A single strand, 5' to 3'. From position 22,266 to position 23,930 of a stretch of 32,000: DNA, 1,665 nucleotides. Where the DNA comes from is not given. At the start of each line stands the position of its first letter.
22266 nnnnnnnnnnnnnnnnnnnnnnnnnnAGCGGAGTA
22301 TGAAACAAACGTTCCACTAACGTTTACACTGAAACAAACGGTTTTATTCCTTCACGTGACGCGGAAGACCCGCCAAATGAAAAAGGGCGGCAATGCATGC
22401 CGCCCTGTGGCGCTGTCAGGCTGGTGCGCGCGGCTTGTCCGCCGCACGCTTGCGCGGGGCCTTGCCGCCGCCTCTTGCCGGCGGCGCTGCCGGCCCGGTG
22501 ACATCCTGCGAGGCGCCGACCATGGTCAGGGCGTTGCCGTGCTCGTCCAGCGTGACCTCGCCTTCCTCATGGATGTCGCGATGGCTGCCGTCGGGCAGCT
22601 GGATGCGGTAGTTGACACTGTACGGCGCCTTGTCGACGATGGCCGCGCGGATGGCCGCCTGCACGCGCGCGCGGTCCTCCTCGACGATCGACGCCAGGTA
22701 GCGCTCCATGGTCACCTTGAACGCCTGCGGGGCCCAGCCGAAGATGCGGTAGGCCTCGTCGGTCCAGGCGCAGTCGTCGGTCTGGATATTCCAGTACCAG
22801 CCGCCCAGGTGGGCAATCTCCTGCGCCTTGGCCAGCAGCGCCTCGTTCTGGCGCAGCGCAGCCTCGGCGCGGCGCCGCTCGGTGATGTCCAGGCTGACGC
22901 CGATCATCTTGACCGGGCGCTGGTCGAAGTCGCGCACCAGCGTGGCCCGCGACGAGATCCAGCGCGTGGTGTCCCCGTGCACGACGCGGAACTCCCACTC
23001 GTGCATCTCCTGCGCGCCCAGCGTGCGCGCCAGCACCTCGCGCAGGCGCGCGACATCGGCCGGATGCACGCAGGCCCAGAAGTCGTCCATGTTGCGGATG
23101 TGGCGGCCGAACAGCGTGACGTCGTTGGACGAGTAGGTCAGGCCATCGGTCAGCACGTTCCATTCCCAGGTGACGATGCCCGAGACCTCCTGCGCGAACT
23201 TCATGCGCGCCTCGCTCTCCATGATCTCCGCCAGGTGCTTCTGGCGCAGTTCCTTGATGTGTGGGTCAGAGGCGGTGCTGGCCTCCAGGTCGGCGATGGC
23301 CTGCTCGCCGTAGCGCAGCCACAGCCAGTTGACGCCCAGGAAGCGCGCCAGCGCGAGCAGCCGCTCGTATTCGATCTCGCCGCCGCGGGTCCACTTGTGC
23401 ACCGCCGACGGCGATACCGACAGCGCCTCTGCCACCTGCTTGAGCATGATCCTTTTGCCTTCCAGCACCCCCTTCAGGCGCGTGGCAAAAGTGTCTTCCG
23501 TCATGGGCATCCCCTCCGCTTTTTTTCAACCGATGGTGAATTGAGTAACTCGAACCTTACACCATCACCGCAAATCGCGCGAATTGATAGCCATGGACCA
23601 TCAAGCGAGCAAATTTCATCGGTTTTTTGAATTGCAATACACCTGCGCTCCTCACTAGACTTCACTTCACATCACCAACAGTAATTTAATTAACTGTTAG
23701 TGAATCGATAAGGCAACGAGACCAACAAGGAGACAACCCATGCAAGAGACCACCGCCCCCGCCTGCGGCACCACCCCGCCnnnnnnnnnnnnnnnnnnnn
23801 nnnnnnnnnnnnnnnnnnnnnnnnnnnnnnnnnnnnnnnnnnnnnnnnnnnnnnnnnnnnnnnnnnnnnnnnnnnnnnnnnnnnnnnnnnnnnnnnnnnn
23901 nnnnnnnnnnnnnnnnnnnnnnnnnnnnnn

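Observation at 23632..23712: Duplicated promoter-plus-32-nt-box module heads both transcription units of the island (second copy 29627-29705)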

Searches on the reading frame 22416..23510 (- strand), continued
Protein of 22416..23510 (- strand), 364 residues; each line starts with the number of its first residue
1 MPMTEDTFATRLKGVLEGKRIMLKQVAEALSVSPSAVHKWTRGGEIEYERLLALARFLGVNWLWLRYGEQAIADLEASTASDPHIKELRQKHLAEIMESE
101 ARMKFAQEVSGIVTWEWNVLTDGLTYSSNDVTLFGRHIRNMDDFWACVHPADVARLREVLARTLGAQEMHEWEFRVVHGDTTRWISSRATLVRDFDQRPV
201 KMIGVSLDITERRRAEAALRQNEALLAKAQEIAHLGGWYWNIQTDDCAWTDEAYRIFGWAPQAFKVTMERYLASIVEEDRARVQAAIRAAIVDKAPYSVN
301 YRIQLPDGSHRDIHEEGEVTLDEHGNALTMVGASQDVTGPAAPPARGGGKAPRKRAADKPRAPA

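Call 69: predict_structure(alignment_id=A4)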
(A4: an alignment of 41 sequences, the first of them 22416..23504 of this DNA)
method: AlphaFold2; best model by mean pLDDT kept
length: 362 residues; sequences in the alignment: 41
mean_pLDDT: 87.8   pTM: 0.57
mean pLDDT of the five models: 87.8, 87.8, 87.0, 85.2, 84.3
residues with pLDDT >= 90: 258; 70-90: 62; 50-70: 22; < 50: 20
segments of 3 or more residues with pLDDT < 50: 339-356
pLDDT, mean of each block of 10 residues (from residue 1): 80 95 95 94 91 92 85 65 67 78 84 94 93 94 97 95 92 95 96 94 96 93 88 94 93 91 89 97 97 97 95 97 96 79 42 48 55
secondary structure, 60 per line:
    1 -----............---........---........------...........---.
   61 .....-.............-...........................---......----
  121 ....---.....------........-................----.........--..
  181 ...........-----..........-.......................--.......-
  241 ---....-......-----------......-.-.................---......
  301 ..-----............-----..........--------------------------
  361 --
elements in order: H6-17 H21-28 H32-39 H46-56 H60-65 H67-79 H81-107 E111-116 E121-124 H128-132 H139-145 H148-163 E168-176 E179-191 E197-206 H208-230 E233-239 E244-247 H249-254 H266-271 H275-291 E295-302 E308-319 E325-334

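Call 72: fold_search(model_id=the predicted structure, library=pdb)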
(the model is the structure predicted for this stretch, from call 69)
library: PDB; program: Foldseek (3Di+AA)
matches with E <= 10: 1784; with E <= 0.001: 511
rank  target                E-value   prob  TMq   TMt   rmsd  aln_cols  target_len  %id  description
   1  6pps_B                3.6e-17  1.00  0.29  0.40  13.5       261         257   20  A blue light illuminated LOV-PAS construct from the LOV-HK sensory protein from Brucella abortus (construct 15-273) (released 2020-07-15)
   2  6pps_D                4.5e-17  1.00  0.30  0.40  13.1       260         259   20  A blue light illuminated LOV-PAS construct from the LOV-HK sensory protein from Brucella abortus (construct 15-273) (released 2020-07-15)
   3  6ph4_B                6.4e-17  1.00  0.32  0.27   8.2       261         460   20  Full length LOV-PAS-HK construct from the LOV-HK sensory protein from Brucella abortus (light-adapted, construct 15-48 (released 2020-12-30)
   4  8js5_G                1.4e-16  1.00  0.51  0.70   4.1       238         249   23  Dimeric PAS domains of oxygen sensor FixL with ferric unliganded heme (released 2024-06-26)
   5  6pps_A                1.5e-16  1.00  0.29  0.40  12.3       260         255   20  A blue light illuminated LOV-PAS construct from the LOV-HK sensory protein from Brucella abortus (construct 15-273) (released 2020-07-15)
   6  8js5_B                1.7e-16  1.00  0.50  0.68   4.4       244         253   23  Dimeric PAS domains of oxygen sensor FixL with ferric unliganded heme (released 2024-06-26)
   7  8js6_E                1.8e-16  1.00  0.51  0.70   4.0       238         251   23  Dimeric PAS domains of oxygen sensor FixL in complex with cyanide-bound ferric heme (released 2024-06-26)
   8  8js5_C                2.0e-16  1.00  0.49  0.67   4.4       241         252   24  Dimeric PAS domains of oxygen sensor FixL with ferric unliganded heme (released 2024-06-26)
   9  6pps_C                2.7e-16  1.00  0.29  0.39  13.6       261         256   20  A blue light illuminated LOV-PAS construct from the LOV-HK sensory protein from Brucella abortus (construct 15-273) (released 2020-07-15)
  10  8js6_C                3.4e-16  1.00  0.49  0.67   4.4       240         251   23  Dimeric PAS domains of oxygen sensor FixL in complex with cyanide-bound ferric heme (released 2024-06-26)
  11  6ph4_A                6.9e-16  1.00  0.30  0.34  13.2       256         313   21  Full length LOV-PAS-HK construct from the LOV-HK sensory protein from Brucella abortus (light-adapted, construct 15-48 (released 2020-12-30)
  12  8js5_A                1.3e-15  1.00  0.50  0.69   4.3       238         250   23  Dimeric PAS domains of oxygen sensor FixL with ferric unliganded heme (released 2024-06-26)
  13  8js5_F                3.6e-15  1.00  0.50  0.70   4.1       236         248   23  Dimeric PAS domains of oxygen sensor FixL with ferric unliganded heme (released 2024-06-26)
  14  6ph3_C                1.9e-14  1.00  0.26  0.38  13.5       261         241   20  LOV-PAS construct from the LOV-HK sensory protein from Brucella abortus (dark-adapted, construct 15-273) (released 2020-12-30)
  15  6hmj_D                6.6e-13  1.00  0.27  0.28  27.5       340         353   13  Structure of an RNA-binding Light-Oxygen-Voltage Receptor (released 2019-08-28)
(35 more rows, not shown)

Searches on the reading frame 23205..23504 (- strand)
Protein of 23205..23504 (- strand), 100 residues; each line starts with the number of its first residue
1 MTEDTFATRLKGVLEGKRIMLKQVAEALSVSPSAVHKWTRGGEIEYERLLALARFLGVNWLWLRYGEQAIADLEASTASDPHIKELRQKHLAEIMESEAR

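Call 68: search_protein_representatives(protein=window:23205-23504:-)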
Query: 100 residues. Proteins with E-value up to 0.001 (for the whole library): 268; up to 1e-10: 61; up to 1e-30: 5. The best 150 are listed.
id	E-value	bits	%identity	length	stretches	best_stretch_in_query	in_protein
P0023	5.2e-42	158.0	77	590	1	1-100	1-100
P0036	4.6e-38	145.4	75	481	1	2-100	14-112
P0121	5.7e-38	145.1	74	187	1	2-100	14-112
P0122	4.1e-37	142.4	75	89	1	3-90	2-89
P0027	2.9e-33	130.1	68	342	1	4-100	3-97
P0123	1.8e-27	111.5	55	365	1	1-100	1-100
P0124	4.6e-27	110.2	59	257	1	4-100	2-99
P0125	6.4e-27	109.7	53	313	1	1-100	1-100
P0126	3.4e-23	97.8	49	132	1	5-100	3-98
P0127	6.2e-23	97.0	49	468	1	4-100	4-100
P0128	6.7e-23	96.9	49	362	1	1-100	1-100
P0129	9.6e-23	96.4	50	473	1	5-100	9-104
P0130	1.1e-22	96.2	64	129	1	1-80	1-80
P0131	5.1e-22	94.1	52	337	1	4-100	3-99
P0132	6.2e-22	93.8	46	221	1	2-98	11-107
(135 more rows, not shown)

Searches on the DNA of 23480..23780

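Call 32: search_rna_families(source=window, start=23480, end=23780, threshold=evalue, max_evalue=10)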
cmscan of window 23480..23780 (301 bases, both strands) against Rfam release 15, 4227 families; matches with E-value up to 10: 1.
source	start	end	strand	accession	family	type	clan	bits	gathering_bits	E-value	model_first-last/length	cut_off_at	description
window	23611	23725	-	RF02410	snoR136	Gene; snRNA; snoRNA; HACA-box;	-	21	43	0.26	1-152/152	no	Small nucleolar RNA snoR136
